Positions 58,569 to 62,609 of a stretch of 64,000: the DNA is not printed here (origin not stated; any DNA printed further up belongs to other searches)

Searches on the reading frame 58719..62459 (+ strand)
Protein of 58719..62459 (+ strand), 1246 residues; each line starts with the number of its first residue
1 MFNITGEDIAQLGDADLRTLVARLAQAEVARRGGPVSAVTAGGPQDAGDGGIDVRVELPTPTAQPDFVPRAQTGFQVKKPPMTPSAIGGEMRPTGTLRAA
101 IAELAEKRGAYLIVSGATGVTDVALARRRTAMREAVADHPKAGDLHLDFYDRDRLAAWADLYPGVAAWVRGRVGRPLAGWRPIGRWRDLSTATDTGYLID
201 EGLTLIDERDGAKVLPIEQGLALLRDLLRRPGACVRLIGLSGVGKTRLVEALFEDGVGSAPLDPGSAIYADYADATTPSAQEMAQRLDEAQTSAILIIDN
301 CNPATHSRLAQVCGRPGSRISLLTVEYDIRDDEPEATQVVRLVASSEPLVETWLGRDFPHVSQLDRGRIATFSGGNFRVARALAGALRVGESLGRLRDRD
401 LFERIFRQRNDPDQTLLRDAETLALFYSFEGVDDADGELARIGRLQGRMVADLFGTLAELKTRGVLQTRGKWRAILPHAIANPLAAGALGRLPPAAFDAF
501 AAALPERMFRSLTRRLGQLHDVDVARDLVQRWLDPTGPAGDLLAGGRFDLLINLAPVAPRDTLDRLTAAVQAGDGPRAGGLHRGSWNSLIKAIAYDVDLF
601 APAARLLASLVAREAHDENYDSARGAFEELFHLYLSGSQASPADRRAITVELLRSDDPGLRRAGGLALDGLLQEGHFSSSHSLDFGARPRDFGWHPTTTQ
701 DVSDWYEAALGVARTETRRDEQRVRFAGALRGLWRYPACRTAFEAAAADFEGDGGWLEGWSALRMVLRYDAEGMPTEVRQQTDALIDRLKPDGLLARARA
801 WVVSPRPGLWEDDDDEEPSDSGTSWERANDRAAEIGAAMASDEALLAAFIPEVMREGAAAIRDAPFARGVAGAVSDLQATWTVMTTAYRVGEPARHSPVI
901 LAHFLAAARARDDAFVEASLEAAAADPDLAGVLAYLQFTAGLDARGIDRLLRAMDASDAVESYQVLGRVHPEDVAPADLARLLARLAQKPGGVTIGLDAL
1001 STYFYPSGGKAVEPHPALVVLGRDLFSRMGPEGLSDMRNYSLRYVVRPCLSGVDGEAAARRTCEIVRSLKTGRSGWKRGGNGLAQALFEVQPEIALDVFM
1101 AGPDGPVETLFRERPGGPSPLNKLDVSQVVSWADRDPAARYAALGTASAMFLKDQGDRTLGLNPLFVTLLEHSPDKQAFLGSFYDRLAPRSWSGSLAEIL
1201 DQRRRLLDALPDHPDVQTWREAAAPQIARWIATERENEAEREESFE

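Call 3: search_protein_families(library=pfam, proteins=[window:58719-62459:+], max_evalue=0.1)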
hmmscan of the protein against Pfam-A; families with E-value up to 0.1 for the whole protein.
window:58719-62459:+ (1246 aa): 4 families
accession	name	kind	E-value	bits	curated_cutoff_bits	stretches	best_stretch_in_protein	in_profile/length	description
PF13191.12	AAA_16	-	0.002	19.1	32.6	1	221-259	9-51/167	AAA ATPase domain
PF13671.12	AAA_33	-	0.027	15.2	27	0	237-254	4-21/143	AAA domain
PF00004.35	AAA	-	0.078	13.9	21.2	0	237-308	3-73/131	ATPase family associated with various cellular activities (AAA)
PF24422.1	DUF7552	-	0.097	13.4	27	0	96-133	4-41/76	Domain of unknown function (DUF7552)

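Call 4: search_protein_families(library=padloc, proteins=[window:58719-62459:+], max_evalue=0.1)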
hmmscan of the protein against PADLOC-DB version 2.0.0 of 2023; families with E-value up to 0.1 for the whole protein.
window:58719-62459:+ (1246 aa): 3 families
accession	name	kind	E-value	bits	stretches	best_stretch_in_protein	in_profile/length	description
PDLC03991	PD-Lambda-4_A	-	0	1063.4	1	1-1246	3-1283/1283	-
PDLC03990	PD-Lambda-4_A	-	1.5e-93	312.5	2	346-1003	8-687/943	-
PDLC03989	PD-Lambda-4_A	-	1.3e-11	42.1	1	1119-1244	334-462/468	-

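Call 5: search_protein_families(library=ncbifam, proteins=[window:58719-62459:+], max_evalue=0.1)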
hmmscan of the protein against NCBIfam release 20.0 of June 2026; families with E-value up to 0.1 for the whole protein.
window:58719-62459:+ (1246 aa): 0 families

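Call 23: find_homologous_proteins(query=window:58719-62456:+, max_evalue=0.001)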
Query window:58719-62456:+ (1246 aa): 2079 proteins with E <= 0.001 among 8000 candidates; the best 120 are listed.
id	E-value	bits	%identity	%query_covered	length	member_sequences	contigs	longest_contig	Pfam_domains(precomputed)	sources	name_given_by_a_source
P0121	0.0e+0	2777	100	100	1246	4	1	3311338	-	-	-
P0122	0.0e+0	1547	60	100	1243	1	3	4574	-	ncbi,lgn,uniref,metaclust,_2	ncbi:MAG TPA: hypothetical protein VIP08_03095 [Phenylobacterium sp.]|uniref:hypothetical protein n=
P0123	0.0e+0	1455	56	100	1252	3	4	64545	-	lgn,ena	-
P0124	0.0e+0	1448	56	100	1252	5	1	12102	-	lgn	-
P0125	0.0e+0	1423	55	100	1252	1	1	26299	-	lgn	-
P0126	0.0e+0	1405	54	99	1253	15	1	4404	-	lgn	-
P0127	0.0e+0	1403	54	100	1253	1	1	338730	-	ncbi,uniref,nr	ncbi:hypothetical protein [Brevundimonas pishanensis]|uniref:hypothetical protein n=1 Tax=Brevundimo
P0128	0.0e+0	1401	54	100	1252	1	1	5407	-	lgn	-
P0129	0.0e+0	1401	54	99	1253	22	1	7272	-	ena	-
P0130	0.0e+0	1381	53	100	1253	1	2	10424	-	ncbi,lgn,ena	-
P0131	0.0e+0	1341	51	100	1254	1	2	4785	-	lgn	-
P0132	0.0e+0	1238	50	100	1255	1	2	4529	-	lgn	-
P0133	0.0e+0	1228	51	100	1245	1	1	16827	-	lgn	-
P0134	0.0e+0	1209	49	98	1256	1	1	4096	-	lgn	-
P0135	0.0e+0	1175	49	100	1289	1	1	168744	-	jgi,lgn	jgi:hypothetical protein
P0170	0.0e+0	1121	47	100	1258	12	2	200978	-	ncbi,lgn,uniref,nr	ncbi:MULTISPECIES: hypothetical protein [Enterobacter]|uniref:hypothetical protein n=1 Tax=Enterobac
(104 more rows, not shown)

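Call 25: find_related_loci(query=A1, collection=genome_contigs, flank=10000)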
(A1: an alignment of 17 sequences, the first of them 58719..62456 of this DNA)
Query A1 (1246 aa) in genome_contigs; peptide patterns used: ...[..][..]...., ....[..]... (x = any residue, [..] = any of these).
224 stretches matched a pattern; 210 encode a relative of the query (tblastn E <= 1e-3); the best 80 are kept; 80 distinct loci.
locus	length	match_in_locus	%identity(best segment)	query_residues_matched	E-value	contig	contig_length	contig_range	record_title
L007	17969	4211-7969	54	1-1246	0e+0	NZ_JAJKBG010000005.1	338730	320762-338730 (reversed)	Brevundimonas pishanensis strain CHPC 1.3453 NODE_5_length_338730_cov_217.943394, whole genome shotgun sequence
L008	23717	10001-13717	54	1-1232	0e+0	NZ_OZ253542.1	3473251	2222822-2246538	MAG: Brevundimonas sp. isolate 410bd8d8-fe8c-4dc8-90f4-7aecd49f4a61 chromosome 1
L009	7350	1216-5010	47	1-1246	0e+0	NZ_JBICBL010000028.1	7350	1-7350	Streptomyces sp. NPDC013457 NPDC013457_215_D12.ctg-0054, whole genome shotgun sequence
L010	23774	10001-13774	47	1-1246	0e+0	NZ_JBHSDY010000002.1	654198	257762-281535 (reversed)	Castellaniella hirudinis strain CCUG 62394 platanus_K_default_2, whole genome shotgun sequence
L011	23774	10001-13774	47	1-1246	0e+0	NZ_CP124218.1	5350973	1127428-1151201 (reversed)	Pseudomonas sp. nanlin1 chromosome, complete genome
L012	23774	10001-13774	47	1-1246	0e+0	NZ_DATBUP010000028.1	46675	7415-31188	MAG: Pedomonas sp. isolate SMAG_U7487 k141_447971, whole genome shotgun sequence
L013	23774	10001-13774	47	1-1246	0e+0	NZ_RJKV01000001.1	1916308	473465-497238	Stenotrophomonas rhizophila strain BIGb0145 Ga0304781_11, whole genome shotgun sequence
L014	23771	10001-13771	46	1-1246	0e+0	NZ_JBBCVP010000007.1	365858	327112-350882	Delftia acidovorans strain MMO-42 contig00007, whole genome shotgun sequence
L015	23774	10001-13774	47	1-1246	0e+0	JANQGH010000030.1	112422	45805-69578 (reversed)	MAG: Alphaproteobacteria bacterium isolate PL23b_bin.38 k99_1325090, whole genome shotgun sequence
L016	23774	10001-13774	46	1-1246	0e+0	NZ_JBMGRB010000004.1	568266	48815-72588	Achromobacter marplatensis strain BZR 926 NODE_4_length_568266_cov_138.822513, whole genome shotgun sequence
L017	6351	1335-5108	46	1-1246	0e+0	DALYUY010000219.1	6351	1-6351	MAG TPA_asm: Pseudomonas sp. isolate CTOTU47232 NODE_929_length_6351_cov_4.088310, whole genome shotgun sequence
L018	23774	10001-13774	46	1-1246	0e+0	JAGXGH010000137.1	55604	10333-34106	MAG: Verrucomicrobiales bacterium isolate LH_M34 k141_1484793, whole genome shotgun sequence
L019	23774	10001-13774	46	1-1246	0e+0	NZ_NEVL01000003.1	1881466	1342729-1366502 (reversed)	Bordetella genomosp. 1 strain AU17610 NODE_5_length_449437_cov_23.4316_ID_9, whole genome shotgun sequence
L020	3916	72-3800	44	1-1231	0e+0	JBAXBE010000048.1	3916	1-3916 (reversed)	MAG: Chlorobiaceae bacterium isolate ELA159 MAG159_48, whole genome shotgun sequence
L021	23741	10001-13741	45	1-1246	0e+0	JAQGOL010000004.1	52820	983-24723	MAG: Chthoniobacteraceae bacterium isolate RYN_612 scaffold_3061234, whole genome shotgun sequence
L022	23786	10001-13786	44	1-1246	0e+0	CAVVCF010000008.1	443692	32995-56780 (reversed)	MAG: uncultured Alphaproteobacteria bacterium isolate MFD02416.bin.2.183 genome assembly, contig: contig_59223, whole ge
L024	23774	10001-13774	44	1-1246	0e+0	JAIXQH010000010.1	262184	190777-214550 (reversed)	MAG: Verrucomicrobiaceae bacterium isolate C4_MAG_00019 pond_C4_MAG_00019_000000000012, whole genome shotgun sequence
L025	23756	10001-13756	46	1-1246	0e+0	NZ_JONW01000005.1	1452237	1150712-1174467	Caulobacter sp. UNC358MFTsu5.1 BR39DRAFT_scaffold00001.1_C, whole genome shotgun sequence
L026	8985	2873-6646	44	1-1246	0e+0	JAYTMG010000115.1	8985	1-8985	MAG: Verrucomicrobiaceae bacterium isolate GFS_3520 GFS_3520_114, whole genome shotgun sequence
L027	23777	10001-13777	43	1-1246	0e+0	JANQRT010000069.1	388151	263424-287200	MAG: Opitutaceae bacterium isolate IP29b_bin.74 k99_2431551, whole genome shotgun sequence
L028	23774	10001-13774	47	1-1246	0e+0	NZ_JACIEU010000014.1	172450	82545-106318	Sphingobium scionense strain DSM 19371 Ga0373320_014, whole genome shotgun sequence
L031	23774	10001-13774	48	1-1246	0e+0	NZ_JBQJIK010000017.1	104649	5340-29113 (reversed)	Inquilinus sp. CA228 NODE_17, whole genome shotgun sequence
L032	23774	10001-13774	46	1-1246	0e+0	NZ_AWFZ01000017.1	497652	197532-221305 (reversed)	Siccibacter turicensis LMG 23730 strain LMG23730T contig026, whole genome shotgun sequence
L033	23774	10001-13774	48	1-1246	0e+0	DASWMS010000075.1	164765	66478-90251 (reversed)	MAG TPA_asm: Allosphingosinicella sp. isolate SMAG_U3393 k141_175603, whole genome shotgun sequence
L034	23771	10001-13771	47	1-1246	0e+0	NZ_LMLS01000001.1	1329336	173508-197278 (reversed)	Sphingomonas sp. Leaf231 contig_1, whole genome shotgun sequence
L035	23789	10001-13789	42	1-1246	0e+0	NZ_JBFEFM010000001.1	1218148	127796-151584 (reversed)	Parasphingorhabdus sp. JC815 1, whole genome shotgun sequence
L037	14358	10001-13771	44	1-1246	0e+0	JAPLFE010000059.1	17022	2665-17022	MAG: Chlorobiales bacterium isolate LacPavin_0920_SED3_MAG_44_11 LacPavin_0920_SED3_scaffold_1295981, whole genome shotg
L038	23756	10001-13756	42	1-1246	0e+0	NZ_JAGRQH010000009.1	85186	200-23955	Neokomagataea anthophila strain TBRC 2177 NODE_9_length_85186_cov_476.106236, whole genome shotgun sequence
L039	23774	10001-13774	46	1-1246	0e+0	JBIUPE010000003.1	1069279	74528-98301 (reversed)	Pseudomonadota bacterium AL_CKDN230030165-1A_HGKHYDSX7 3, whole genome shotgun sequence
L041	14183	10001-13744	45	1-1246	0e+0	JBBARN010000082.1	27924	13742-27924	MAG: Luteolibacter sp. isolate EUL_220 ctg82-EUL_220, whole genome shotgun sequence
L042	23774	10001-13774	46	1-1246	0e+0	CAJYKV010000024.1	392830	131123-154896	MAG: uncultured Acidovorax sp. isolate S1C1_SP3 genome assembly, contig: S1Ck127_19581, whole genome shotgun sequence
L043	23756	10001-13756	46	1-1246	0e+0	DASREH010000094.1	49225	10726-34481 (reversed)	MAG TPA_asm: Candidatus Udaeobacter sp. isolate SMAG_U10001 k141_537372, whole genome shotgun sequence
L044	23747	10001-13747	41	1-1246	0e+0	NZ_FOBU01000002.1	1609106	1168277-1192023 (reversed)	Luteibacter sp. UNCMF331Sha3.1, whole genome shotgun sequence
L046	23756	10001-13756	46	1-1246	0e+0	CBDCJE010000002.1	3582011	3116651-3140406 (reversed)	MAG: Chthoniobacterales bacterium isolate 9805301c-c40b-4f69-90a3-d1c624bcd02d genome assembly, contig: contig_2, whole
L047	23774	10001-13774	47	1-1246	0e+0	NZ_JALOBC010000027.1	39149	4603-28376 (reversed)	MAG: Dokdonella sp. isolate SO_2017_LW2 bin 73 scaffold_2295_c1_LW138R_2017, whole genome shotgun sequence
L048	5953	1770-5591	37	1-1246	0e+0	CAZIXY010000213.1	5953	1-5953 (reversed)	MAG TPA_asm: uncultured Desulfobacteraceae bacterium isolate binchicken_co256_358 genome assembly, contig: NODE_41213_le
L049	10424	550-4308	53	1-1246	0e+0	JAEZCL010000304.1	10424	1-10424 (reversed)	MAG: Proteobacteria bacterium isolate OH_CBrB_246 k127_1307038, whole genome shotgun sequence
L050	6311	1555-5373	37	1-1246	0e+0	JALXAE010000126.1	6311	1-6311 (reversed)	MAG: Syntrophobacterales bacterium isolate T2_metabat1_scaf2bin.240 T2_NODE_22297_length_6311_cov_1.222025, whole genome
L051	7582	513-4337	37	1-1246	0e+0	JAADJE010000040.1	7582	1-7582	MAG: Gammaproteobacteria bacterium isolate M_MetaBat.99 contig-127_17269, whole genome shotgun sequence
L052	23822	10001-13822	37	1-1246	0e+0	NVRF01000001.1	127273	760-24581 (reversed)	MAG: Gammaproteobacteria bacterium isolate NORP174 Contig_source1382A_346, whole genome shotgun sequence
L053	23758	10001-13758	50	1-1246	0e+0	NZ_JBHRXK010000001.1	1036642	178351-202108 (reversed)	Lysobacter cavernae strain KCTC 42875 spades_K_25_97_1, whole genome shotgun sequence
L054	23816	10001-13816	34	1-1246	0e+0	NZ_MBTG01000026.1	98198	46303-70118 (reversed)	Paenibacillus ferrarius strain CY1 CY1_scaffold32, whole genome shotgun sequence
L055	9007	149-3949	36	1-1246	0e+0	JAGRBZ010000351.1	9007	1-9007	MAG: Anaerolineae bacterium isolate HKST-UBA12 NODE_352_length_9007_cov_9.380739, whole genome shotgun sequence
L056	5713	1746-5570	36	1-1246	0e+0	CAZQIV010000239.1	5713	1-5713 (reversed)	MAG TPA_asm: uncultured Lentimicrobiaceae bacterium isolate SRP191223_co1_241 genome assembly, contig: NODE_19704_length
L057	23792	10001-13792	38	1-1246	0e+0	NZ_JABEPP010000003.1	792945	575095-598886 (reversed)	Enterovirga aerilata strain DB1703 contig3, whole genome shotgun sequence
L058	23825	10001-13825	37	2-1246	0e+0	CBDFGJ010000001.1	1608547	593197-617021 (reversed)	MAG: Candidatus Azophilus sp. isolate f102704b-53fb-4e8e-be65-141b9fb3dbf7 genome assembly, contig: contig_1, whole geno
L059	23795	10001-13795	38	1-1246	0e+0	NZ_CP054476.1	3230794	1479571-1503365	Methyloligella sp. GL2 chromosome, complete genome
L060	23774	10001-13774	37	1-1246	0e+0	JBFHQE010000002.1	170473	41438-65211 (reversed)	MAG: Thiohalobacteraceae bacterium isolate Mix_sand08.2021.06.G.65 k141_2504710_length_170473_cov_12.6323, whole genome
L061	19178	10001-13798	36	1-1246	0e+0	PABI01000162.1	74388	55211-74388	MAG: Anaerolineaceae bacterium isolate NAT123 MHASMcontig_973468, whole genome shotgun sequence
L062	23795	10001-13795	37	1-1246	0e+0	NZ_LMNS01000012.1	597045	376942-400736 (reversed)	Methylobacterium sp. Leaf123 contig_2, whole genome shotgun sequence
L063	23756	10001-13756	47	1-1246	0e+0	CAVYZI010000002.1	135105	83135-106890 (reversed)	MAG: uncultured Verrucomicrobiae bacterium isolate MFD02416.bin.2.43 genome assembly, contig: contig_1418, whole genome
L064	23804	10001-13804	34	1-1246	0e+0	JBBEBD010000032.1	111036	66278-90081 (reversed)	MAG: Balneolaceae bacterium isolate LejiaF_44_133 Lejia_F_285_length_111036_cov_95, whole genome shotgun sequence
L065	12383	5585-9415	36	1-1246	0e+0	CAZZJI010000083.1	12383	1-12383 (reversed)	MAG TPA_asm: uncultured Gammaproteobacteria bacterium isolate SRP128015_co1_131 genome assembly, contig: NODE_8015_lengt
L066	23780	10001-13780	37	1-1246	0e+0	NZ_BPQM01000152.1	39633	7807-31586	Methylobacterium gregans strain NBRC 103626 entry152, whole genome shotgun sequence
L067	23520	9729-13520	37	1-1246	0e+0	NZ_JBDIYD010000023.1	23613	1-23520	Dechloromonas sp. ZS-1 D1_contig_23, whole genome shotgun sequence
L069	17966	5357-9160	36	1-1246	0e+0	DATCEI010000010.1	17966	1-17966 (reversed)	MAG TPA_asm: Rhizomicrobium sp. isolate SMAG_U7749 k141_543670, whole genome shotgun sequence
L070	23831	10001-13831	35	1-1246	0e+0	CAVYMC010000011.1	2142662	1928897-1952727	MAG: uncultured Chloroflexia bacterium isolate MFD01299.bin.2.120 genome assembly, contig: contig_7523, whole genome sho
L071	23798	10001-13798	34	1-1246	0e+0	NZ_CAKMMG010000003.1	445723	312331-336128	Paenibacillus auburnensis isolate CIP111892, whole genome shotgun sequence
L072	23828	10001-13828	34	1-1246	0e+0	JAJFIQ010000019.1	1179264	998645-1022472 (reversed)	MAG: Emcibacter sp. isolate OFTM17 OFTM17_18, whole genome shotgun sequence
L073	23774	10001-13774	36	1-1246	0e+0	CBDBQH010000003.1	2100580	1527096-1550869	MAG: Candidatus Poriferihabitaceae bacterium isolate 3f4a3f71-dd35-4c24-bd49-5cea3e77eff4 genome assembly, contig: conti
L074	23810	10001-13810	37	1-1246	0e+0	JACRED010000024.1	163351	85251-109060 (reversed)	MAG: Nitrosomonadales bacterium isolate NC_groundwater_1690_Pr3_B-0.1um_58_591 SR-2_scaffold_141_1308050, whole genome s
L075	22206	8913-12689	37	1-1246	0e+0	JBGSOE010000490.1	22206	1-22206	MAG: Thiohalobacterales bacterium isolate JTS-AC272 k141_2121869, whole genome shotgun sequence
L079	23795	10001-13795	35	1-1246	0e+0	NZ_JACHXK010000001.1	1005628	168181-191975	Paenibacillus phyllosphaerae strain CECT 5862 Ga0372392_01, whole genome shotgun sequence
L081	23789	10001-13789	37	1-1246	0e+0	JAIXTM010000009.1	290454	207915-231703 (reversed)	MAG: Hyphomicrobiales bacterium isolate C8_MAG_00039 pond_C8_MAG_00039_000000000011, whole genome shotgun sequence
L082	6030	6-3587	36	82-1246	0e+0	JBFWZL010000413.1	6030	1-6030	MAG: Candidatus Binatia bacterium isolate CA_2019_TPBS_187 NODE_47147_length_6030_cov_2.722514_TPBS, whole genome shotgu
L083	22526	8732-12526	37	1-1246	0e+0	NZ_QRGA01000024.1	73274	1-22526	Trinickia dinghuensis strain DHOM06 scaffold24, whole genome shotgun sequence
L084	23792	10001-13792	35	1-1246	0e+0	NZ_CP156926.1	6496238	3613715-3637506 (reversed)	Sporomusa aerivorans strain DSM 13326 chromosome, complete genome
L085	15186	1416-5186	46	1-1246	0e+0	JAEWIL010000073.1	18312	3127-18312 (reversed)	MAG: Proteobacteria bacterium isolate OH_PBrB_107 k127_302074, whole genome shotgun sequence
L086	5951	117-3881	35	39-1246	0e+0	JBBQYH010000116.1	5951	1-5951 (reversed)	MAG: Burkholderiales bacterium isolate Co_metawrap_2156 Cmw_2156_k141_23947719_length_5951_cov_8.0000, whole genome shot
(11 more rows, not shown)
